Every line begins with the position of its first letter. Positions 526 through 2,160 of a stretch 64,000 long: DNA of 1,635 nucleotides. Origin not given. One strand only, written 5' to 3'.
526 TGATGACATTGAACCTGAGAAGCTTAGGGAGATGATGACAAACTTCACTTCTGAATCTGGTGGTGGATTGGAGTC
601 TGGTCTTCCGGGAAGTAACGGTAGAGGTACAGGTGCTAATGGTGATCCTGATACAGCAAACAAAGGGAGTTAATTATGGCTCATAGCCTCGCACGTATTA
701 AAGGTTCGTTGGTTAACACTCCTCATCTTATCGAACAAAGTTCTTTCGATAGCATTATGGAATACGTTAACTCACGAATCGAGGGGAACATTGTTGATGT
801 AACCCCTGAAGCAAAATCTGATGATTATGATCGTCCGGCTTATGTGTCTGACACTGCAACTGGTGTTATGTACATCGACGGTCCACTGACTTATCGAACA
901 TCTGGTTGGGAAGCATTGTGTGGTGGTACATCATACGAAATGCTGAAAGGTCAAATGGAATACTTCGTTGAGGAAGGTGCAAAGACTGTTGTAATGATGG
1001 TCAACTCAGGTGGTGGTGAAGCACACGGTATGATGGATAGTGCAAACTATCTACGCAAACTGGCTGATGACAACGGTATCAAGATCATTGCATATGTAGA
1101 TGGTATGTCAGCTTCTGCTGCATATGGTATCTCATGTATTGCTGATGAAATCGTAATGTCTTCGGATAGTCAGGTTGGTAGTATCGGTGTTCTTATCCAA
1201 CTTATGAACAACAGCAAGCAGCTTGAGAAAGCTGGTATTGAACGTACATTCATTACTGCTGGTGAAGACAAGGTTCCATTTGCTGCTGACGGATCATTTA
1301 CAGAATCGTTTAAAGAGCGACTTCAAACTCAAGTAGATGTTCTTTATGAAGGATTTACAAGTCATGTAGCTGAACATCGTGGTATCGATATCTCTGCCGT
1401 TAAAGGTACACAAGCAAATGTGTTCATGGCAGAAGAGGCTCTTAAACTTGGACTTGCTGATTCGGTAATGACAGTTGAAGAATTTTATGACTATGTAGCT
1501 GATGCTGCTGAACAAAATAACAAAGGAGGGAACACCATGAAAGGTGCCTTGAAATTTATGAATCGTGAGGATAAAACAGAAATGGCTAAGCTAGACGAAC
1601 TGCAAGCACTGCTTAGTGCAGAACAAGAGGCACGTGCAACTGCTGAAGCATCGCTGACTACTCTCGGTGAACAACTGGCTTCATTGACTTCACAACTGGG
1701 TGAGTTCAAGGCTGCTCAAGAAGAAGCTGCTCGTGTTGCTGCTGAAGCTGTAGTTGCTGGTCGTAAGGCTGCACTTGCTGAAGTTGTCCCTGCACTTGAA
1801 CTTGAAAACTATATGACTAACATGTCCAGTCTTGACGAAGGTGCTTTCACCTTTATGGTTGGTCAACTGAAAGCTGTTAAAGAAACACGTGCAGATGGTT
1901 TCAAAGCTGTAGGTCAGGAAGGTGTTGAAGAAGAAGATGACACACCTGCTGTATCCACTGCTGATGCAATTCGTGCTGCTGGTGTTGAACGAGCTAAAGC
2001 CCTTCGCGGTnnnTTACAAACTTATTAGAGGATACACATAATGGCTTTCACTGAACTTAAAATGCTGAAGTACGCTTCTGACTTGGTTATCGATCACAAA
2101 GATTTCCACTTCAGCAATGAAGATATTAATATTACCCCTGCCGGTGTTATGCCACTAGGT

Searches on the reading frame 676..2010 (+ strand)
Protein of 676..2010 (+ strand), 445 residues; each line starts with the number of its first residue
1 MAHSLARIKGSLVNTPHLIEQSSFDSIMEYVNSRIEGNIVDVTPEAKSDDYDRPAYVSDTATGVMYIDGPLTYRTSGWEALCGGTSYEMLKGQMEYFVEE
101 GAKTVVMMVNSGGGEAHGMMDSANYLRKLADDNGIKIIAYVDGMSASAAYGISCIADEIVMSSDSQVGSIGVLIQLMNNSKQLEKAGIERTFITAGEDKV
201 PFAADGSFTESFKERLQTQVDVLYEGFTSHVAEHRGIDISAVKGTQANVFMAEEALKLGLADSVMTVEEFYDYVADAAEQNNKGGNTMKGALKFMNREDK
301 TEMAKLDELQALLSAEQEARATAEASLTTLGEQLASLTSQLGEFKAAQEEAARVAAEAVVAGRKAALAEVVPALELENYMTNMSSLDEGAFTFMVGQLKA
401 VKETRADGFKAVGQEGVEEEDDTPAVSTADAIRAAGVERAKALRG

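Call 14: search_protein_families(library=phrogs, proteins=[window:676-2010:+], max_evalue=0.001)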
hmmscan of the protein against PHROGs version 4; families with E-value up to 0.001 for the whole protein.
window:676-2010:+ (445 aa): 8 families
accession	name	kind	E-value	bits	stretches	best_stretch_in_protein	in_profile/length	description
phrog_53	-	head and packaging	5e-82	277.9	1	2-436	5-458/583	head maturation protease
phrog_33023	-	unknown function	1.1e-25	91.4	1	61-372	67-379/507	-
phrog_94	-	head and packaging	5.2e-09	37.1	1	60-166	78-177/622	head maturation protease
phrog_2976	-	head and packaging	1.2e-07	32.7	1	100-166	50-111/394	head maturation protease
phrog_4103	-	unknown function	4e-07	31.1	1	306-432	171-297/304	-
phrog_4759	-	unknown function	7e-06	26.9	1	64-186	84-205/209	-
phrog_11747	-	unknown function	5.3e-05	23.5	1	99-171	59-128/290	-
phrog_3348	-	unknown function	0.00089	19.6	1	98-164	63-125/386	-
